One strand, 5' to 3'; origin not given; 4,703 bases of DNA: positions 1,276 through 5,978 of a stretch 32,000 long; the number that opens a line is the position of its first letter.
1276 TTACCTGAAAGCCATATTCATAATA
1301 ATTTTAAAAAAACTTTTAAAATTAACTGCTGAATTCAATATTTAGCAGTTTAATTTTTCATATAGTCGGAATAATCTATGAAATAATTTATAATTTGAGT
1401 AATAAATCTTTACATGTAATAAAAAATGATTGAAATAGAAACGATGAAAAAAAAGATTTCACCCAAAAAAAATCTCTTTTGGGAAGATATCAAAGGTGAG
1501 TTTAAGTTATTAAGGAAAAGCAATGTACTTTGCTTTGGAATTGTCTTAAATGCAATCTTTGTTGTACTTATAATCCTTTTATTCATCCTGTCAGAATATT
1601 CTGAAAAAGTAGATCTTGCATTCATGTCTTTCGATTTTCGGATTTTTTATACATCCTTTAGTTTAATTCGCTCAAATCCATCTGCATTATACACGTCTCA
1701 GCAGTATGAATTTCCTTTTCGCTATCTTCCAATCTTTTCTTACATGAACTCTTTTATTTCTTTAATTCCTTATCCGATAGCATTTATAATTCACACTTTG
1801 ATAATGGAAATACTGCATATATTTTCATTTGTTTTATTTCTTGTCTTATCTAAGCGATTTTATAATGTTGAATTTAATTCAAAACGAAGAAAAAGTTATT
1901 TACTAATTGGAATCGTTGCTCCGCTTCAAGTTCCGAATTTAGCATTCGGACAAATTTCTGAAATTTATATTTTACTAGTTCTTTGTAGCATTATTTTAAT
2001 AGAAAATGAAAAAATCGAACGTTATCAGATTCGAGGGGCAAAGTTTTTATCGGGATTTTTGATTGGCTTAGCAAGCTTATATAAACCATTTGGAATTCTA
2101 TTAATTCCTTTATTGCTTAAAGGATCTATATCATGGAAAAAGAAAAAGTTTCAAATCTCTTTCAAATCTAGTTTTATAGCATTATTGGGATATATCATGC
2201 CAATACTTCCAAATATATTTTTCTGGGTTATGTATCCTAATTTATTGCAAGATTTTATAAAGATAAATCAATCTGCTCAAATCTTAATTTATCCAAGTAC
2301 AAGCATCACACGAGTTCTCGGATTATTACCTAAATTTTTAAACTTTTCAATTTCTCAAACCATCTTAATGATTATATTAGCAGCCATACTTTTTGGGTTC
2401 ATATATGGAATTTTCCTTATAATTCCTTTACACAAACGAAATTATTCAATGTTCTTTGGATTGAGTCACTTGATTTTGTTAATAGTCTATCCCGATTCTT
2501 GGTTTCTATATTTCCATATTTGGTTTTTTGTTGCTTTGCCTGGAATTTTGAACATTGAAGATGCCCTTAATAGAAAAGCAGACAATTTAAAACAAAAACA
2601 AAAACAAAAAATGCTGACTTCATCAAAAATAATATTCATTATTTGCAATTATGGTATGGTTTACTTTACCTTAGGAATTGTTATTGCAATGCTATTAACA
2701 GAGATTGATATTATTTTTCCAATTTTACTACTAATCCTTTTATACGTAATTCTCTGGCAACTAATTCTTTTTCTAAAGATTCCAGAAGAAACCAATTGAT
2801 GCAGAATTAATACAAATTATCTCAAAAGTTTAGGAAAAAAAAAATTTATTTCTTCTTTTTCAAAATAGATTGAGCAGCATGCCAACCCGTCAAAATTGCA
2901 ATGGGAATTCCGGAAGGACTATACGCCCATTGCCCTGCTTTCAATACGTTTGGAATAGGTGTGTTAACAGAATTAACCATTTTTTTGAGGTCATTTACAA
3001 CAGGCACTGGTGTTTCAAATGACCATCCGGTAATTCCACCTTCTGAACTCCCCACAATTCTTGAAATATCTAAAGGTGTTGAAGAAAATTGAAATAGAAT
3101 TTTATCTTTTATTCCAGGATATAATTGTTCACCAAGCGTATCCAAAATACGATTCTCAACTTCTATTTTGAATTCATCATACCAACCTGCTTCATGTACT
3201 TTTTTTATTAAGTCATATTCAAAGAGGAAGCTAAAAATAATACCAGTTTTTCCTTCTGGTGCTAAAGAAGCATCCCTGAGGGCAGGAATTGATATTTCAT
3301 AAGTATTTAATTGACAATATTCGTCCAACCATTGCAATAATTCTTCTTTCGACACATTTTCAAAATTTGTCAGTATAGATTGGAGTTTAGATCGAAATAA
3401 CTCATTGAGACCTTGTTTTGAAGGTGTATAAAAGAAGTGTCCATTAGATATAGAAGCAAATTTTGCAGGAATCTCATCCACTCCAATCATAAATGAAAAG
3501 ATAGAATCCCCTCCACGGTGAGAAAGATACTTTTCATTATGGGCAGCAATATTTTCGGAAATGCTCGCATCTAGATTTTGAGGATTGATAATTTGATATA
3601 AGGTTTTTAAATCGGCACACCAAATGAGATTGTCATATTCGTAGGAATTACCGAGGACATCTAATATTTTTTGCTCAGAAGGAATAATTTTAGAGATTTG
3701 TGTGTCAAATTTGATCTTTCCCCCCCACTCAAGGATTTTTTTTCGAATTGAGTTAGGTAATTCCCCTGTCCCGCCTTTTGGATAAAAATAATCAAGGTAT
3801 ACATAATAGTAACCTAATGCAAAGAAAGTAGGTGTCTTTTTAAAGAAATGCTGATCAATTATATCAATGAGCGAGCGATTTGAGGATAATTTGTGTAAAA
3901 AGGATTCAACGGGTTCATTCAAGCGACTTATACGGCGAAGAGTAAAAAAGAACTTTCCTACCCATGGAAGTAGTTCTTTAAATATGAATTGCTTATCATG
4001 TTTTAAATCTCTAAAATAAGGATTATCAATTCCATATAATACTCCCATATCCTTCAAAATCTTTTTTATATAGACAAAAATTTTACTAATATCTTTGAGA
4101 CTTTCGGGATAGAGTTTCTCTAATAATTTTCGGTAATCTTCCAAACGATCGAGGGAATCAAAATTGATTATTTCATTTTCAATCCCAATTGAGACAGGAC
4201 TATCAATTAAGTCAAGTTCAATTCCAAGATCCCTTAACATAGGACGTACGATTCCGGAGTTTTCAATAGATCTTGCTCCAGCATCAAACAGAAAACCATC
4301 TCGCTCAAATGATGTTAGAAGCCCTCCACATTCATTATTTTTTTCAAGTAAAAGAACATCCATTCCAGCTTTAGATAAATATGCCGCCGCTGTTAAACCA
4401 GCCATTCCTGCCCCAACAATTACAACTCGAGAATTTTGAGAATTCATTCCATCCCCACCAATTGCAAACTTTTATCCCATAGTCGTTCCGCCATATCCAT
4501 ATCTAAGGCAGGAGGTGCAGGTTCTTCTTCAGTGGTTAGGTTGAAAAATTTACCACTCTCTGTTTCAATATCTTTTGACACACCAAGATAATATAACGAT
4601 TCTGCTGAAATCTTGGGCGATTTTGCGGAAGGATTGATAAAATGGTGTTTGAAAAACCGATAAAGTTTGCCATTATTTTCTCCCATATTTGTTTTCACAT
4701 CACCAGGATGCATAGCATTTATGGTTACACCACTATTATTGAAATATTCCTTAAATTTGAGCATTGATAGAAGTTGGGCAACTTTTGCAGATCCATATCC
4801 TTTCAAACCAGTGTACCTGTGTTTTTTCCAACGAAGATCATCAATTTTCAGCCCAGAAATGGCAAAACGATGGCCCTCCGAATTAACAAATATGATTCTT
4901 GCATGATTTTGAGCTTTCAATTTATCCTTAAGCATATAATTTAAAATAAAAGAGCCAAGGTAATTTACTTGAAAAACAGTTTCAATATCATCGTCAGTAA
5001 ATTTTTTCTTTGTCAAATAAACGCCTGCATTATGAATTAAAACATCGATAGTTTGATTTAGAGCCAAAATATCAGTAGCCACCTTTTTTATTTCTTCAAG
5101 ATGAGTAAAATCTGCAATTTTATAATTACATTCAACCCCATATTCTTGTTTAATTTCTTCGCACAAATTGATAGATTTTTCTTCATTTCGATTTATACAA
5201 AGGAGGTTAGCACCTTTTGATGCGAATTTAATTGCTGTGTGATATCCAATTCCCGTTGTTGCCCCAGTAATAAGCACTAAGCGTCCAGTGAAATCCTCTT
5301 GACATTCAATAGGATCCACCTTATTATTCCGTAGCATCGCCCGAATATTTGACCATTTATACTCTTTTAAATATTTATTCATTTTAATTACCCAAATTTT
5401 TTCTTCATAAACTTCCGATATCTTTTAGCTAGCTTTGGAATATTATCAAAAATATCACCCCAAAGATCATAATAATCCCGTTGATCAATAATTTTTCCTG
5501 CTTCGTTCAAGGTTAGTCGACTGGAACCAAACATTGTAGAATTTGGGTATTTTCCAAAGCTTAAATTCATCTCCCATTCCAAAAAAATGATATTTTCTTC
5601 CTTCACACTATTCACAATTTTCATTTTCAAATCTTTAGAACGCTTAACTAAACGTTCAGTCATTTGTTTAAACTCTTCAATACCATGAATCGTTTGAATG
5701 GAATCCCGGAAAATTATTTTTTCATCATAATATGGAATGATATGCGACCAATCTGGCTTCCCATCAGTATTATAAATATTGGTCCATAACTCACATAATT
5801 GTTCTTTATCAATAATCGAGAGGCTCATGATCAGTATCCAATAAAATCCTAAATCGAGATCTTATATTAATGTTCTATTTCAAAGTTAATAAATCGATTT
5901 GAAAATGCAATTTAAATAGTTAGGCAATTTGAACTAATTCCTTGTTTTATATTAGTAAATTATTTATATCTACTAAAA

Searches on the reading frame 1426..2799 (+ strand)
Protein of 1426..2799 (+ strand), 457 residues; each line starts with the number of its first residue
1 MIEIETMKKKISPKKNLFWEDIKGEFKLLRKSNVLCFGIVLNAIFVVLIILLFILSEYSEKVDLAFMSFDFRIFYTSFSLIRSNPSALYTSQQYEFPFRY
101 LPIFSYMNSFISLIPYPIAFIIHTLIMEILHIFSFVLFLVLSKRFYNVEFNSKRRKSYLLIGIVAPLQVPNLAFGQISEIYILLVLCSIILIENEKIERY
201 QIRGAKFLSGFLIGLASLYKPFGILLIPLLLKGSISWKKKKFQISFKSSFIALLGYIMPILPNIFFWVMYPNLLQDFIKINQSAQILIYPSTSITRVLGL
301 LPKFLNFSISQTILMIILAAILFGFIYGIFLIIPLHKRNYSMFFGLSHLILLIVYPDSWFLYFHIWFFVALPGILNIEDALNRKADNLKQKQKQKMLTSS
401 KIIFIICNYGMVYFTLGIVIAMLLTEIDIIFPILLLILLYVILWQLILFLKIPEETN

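Call 8: search_protein_families(library=pfam, proteins=[window:1426-2799:+], max_evalue=0.001)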
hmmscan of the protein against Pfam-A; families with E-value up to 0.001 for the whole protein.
window:1426-2799:+ (457 aa): 1 family
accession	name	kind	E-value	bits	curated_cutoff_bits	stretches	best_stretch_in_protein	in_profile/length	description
PF09594.16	GT87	-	9.2e-09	35.8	25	1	98-349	1-230/237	Glycosyltransferase family 87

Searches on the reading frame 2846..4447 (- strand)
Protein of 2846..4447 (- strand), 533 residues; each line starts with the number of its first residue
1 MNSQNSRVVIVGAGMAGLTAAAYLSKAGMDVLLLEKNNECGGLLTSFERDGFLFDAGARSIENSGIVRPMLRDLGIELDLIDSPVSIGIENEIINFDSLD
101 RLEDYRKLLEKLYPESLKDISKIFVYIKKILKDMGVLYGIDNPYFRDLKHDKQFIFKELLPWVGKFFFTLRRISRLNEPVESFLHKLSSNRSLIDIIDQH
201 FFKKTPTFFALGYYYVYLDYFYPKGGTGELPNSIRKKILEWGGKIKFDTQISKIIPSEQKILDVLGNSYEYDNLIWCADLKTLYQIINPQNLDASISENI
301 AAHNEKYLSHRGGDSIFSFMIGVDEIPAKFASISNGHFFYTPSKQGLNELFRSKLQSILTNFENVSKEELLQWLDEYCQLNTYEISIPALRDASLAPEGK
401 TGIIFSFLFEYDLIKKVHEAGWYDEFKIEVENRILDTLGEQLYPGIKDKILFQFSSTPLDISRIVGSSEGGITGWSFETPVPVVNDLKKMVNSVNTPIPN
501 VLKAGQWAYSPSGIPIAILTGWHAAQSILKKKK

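Call 8: search_protein_families(library=pfam, proteins=[window:2846-4447:-], max_evalue=0.001)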
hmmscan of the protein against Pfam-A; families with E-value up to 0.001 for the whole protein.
window:2846-4447:- (533 aa): 13 families
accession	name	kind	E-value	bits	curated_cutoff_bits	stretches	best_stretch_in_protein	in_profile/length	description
PF01593.30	Amino_oxidase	-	1.9e-21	77.3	19.8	1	15-284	1-260/443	Flavin containing amine oxidoreductase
PF13450.12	NAD_binding_8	-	7e-17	61.9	21.9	1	10-73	1-67/68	NAD(P)-binding Rossmann-like domain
PF01266.30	DAO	-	1.4e-09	38.4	27.9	1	7-42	1-36/353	FAD dependent oxidoreductase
PF12831.13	FAD_oxidored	-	3.9e-08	33.4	27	1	8-46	2-40/416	FAD dependent oxidoreductase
PF07992.20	Pyr_redox_2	-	2.8e-07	30.7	26.1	1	7-40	2-35/291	Pyridine nucleotide-disulphide oxidoreductase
PF00890.30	FAD_binding_2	-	3.4e-07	30.3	20.4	1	8-45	2-37/414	FAD binding domain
PF01946.23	Thi4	-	1.1e-06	28.5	26.2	1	5-42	17-55/235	Thi4 family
PF01494.25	FAD_binding_3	-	4.9e-06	26.4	22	1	7-39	3-35/349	FAD binding domain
PF03486.20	HI0933_like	-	1.1e-05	25.5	50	1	7-41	2-36/244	HI0933-like protein Rossmann domain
PF01134.28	GIDA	-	6.2e-05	22.7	22.1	1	8-39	2-34/391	Glucose inhibited division protein A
PF13738.12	Pyr_redox_3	-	0.00024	20.9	30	1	9-49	1-41/305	Pyridine nucleotide-disulphide oxidoreductase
PF01262.27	AlaDh_PNT_C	-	0.00051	20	23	1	5-39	28-62/214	Alanine dehydrogenase/PNT, C-terminal domain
PF00070.33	Pyr_redox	-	0.00092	20.1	22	0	7-39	1-33/82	Pyridine nucleotide-disulphide oxidoreductase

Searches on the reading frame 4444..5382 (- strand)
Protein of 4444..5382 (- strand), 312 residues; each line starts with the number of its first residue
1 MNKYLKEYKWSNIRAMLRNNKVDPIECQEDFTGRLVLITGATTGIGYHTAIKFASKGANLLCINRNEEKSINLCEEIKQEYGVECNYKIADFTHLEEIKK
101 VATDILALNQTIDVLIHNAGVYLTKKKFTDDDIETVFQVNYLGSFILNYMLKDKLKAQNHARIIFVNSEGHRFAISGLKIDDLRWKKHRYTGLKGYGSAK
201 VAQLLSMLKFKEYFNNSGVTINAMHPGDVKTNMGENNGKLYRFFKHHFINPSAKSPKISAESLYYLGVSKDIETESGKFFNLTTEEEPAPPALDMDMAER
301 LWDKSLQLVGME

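Call 8: search_protein_families(library=pfam, proteins=[window:4444-5382:-], max_evalue=0.001)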
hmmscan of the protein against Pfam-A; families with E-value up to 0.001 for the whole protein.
window:4444-5382:- (312 aa): 4 families
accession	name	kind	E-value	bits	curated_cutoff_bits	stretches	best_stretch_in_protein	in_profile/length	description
PF00106.31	adh_short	-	6.1e-33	114.4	26.6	1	35-170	2-138/195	short chain dehydrogenase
PF13561.12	adh_short_C2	-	1e-18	68.3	27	1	40-239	1-186/236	Enoyl-(Acyl carrier protein) reductase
PF08659.16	KR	-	6.5e-11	42.9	22.6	1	36-153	3-125/180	KR domain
PF01370.27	Epimerase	-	0.00051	20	20.9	1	36-210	1-156/240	NAD dependent epimerase/dehydratase family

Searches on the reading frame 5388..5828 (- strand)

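Call 8: search_protein_families(library=pfam, proteins=[window:5388-5828:-], max_evalue=0.001)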
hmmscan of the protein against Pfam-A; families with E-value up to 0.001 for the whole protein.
window:5388-5828:- (146 aa): 3 families
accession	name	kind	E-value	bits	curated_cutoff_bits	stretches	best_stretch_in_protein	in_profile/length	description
PF12680.13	SnoaL_2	-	1.3e-08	35.8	27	1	24-114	10-100/102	SnoaL-like domain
PF10184.16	DUF2358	-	4.1e-08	33.9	24.3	1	33-114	23-111/113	Uncharacterized conserved protein (DUF2358)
PF07366.18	SnoaL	-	0.00028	21.1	28.4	1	25-122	14-119/126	SnoaL-like polyketide cyclase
